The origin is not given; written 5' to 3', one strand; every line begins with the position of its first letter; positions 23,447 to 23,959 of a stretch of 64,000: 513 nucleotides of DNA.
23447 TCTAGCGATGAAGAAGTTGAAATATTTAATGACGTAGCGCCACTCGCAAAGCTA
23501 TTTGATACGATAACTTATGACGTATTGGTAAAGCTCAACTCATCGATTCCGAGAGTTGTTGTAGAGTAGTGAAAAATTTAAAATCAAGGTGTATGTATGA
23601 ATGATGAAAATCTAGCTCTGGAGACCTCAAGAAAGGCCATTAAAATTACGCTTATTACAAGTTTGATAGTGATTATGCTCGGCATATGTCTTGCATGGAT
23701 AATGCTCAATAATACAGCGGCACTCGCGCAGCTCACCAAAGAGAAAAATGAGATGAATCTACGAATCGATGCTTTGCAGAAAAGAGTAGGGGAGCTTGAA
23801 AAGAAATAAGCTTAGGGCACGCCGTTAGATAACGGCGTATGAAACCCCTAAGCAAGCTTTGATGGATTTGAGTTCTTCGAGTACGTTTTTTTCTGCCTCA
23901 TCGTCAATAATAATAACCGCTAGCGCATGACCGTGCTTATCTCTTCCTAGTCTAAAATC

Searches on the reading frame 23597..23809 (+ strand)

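Call 59: search_protein_families(library=pfam, proteins=[window:23597-23809:+], max_evalue=0.01)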
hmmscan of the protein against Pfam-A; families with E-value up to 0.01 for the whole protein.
window:23597-23809:+ (70 aa): 2 families
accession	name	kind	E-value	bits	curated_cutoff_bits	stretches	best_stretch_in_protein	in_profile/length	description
PF17402.7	DUF5408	-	4.4e-06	26.9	25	1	9-62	7-60/63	Family of unknown function (DUF5408)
PF14965.11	BRI3BP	-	0.0075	16.3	27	1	24-70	131-177/179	Negative regulator of p53/TP53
